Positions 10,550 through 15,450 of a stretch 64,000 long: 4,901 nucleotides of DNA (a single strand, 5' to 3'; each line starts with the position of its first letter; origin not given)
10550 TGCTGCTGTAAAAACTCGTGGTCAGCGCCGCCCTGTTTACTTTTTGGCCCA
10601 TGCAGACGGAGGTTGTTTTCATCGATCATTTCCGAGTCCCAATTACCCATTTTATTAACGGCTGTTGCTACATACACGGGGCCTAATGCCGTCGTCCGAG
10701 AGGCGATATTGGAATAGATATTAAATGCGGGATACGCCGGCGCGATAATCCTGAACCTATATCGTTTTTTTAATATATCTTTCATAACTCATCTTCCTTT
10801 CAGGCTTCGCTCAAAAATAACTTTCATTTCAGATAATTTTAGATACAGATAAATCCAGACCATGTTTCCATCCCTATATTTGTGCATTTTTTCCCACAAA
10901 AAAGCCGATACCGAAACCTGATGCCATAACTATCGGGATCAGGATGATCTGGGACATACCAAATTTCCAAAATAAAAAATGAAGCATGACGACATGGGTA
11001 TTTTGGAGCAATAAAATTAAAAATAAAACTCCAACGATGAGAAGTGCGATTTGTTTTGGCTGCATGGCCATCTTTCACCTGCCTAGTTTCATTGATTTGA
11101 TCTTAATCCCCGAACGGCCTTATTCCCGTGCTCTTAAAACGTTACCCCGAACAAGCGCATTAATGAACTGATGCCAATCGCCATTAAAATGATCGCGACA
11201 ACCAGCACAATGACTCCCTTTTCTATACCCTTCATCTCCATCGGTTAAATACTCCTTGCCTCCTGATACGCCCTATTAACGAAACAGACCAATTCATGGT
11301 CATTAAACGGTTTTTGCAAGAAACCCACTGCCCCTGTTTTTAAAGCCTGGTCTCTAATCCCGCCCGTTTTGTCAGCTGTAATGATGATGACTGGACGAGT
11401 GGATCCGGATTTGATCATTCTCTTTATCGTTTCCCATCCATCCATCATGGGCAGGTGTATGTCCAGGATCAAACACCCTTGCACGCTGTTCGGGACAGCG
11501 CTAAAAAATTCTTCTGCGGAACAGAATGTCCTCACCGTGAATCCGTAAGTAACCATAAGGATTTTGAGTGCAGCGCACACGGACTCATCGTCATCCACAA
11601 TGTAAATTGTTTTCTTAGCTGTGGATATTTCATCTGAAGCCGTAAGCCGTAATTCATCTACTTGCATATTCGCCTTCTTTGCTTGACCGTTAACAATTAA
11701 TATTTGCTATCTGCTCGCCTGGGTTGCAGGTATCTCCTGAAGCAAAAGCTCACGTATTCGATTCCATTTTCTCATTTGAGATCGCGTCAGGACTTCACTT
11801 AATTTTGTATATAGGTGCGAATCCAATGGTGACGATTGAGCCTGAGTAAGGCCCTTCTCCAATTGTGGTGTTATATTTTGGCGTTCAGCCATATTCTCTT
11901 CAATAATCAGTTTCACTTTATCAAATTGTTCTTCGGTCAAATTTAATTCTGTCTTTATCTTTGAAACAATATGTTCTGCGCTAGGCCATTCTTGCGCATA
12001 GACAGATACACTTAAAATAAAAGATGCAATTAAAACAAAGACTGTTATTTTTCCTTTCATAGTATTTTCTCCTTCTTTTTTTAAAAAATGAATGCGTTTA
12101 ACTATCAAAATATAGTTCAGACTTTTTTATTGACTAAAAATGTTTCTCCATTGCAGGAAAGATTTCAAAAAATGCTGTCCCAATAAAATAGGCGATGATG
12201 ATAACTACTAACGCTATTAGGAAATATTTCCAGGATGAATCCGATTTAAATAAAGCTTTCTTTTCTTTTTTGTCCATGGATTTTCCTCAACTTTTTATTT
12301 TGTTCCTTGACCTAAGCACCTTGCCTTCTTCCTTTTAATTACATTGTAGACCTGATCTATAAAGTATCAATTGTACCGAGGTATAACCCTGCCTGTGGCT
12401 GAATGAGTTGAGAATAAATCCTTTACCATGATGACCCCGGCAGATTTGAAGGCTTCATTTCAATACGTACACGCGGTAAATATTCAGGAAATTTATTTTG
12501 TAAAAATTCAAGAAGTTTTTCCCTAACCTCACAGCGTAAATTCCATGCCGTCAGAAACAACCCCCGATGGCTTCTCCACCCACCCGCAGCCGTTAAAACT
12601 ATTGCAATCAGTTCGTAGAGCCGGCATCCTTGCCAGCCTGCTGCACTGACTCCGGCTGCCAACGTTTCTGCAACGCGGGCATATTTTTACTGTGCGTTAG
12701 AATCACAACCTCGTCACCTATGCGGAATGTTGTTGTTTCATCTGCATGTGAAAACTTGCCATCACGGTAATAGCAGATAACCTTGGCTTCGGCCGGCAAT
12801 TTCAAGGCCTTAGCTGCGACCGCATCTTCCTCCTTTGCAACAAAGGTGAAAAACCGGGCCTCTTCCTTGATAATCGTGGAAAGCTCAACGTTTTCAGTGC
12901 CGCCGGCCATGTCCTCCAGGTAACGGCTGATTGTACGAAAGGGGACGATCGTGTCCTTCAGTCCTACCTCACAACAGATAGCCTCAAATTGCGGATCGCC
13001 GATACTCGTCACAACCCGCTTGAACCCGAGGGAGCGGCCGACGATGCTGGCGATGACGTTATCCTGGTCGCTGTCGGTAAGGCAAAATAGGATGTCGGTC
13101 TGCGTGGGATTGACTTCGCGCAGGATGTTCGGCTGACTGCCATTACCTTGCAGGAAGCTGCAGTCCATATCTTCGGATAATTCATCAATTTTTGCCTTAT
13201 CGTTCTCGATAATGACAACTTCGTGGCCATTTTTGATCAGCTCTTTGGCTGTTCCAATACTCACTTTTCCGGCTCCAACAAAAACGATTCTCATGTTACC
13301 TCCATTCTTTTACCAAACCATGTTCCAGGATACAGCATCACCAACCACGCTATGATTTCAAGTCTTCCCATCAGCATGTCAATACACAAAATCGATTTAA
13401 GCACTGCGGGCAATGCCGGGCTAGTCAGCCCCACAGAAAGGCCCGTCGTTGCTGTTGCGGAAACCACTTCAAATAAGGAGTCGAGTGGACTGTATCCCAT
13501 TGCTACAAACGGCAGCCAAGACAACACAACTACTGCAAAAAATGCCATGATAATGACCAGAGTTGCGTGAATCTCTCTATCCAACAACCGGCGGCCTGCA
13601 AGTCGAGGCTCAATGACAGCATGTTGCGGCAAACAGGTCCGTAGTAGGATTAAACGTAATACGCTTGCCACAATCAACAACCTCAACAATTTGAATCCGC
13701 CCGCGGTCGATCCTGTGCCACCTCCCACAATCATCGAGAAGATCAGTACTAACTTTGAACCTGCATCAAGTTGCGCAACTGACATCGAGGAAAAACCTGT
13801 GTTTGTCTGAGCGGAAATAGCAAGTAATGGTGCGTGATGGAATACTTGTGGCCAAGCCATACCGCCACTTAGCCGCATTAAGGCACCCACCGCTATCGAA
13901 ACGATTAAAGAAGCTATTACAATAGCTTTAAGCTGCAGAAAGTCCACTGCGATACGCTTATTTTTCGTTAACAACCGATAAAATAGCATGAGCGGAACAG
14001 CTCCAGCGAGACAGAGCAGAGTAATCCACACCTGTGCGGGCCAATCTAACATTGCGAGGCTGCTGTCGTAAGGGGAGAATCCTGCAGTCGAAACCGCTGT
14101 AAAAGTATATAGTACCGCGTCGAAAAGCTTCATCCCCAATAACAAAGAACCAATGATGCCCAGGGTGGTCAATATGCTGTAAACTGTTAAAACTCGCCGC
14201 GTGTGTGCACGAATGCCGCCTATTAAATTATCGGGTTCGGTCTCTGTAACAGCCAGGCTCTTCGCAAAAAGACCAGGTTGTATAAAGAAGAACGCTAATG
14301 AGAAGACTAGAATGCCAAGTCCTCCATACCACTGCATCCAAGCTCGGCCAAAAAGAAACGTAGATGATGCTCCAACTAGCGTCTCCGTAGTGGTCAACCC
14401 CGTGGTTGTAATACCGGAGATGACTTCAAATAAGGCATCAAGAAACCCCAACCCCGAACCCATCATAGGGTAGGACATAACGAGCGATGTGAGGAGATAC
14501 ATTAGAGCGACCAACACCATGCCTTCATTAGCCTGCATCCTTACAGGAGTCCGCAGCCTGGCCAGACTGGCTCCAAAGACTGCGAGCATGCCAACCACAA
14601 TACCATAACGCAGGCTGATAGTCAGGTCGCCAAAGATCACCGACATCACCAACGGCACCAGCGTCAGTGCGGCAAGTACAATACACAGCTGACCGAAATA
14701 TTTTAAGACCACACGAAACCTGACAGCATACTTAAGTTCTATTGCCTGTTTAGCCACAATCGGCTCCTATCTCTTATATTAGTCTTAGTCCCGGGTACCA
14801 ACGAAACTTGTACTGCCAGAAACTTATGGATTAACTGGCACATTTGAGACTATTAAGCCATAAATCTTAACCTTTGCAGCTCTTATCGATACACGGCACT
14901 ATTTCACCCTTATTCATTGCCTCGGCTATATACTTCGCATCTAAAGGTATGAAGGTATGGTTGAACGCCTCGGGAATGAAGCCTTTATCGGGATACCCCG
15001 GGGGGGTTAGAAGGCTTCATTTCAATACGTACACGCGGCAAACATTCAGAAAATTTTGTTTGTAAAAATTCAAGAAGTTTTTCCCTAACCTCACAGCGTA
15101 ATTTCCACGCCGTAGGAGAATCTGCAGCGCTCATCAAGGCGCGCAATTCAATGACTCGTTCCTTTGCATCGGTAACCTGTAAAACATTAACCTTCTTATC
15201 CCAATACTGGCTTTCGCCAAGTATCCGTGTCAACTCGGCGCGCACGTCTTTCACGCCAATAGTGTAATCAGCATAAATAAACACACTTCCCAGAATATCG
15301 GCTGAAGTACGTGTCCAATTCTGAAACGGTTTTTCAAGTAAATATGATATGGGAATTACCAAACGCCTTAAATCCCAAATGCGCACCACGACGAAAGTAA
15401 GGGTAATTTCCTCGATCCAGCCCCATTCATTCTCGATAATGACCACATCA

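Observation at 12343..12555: Promoter module copy 2 abuts a relic of the MscS gene 3' end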

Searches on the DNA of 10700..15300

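Call 49: search_rna_families(source=window, start=10700, end=15300, threshold=evalue, max_evalue=1)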
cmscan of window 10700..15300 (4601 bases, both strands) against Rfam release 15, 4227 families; matches with E-value up to 1: 0.
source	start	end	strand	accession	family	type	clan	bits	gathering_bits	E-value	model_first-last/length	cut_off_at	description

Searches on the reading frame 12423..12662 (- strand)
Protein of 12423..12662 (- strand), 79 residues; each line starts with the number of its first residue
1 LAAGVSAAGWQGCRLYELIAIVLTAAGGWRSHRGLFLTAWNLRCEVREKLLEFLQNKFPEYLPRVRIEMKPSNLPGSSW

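Call 11: search_protein_families(library=pfam, proteins=[window:12423-12662:-], max_evalue=0.01)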
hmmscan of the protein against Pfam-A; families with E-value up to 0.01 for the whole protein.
window:12423-12662:- (79 aa): 0 families
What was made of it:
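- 12423..12662 (-): 79-codon ORF call, judged an artefact. No Pfam hit (call 11).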
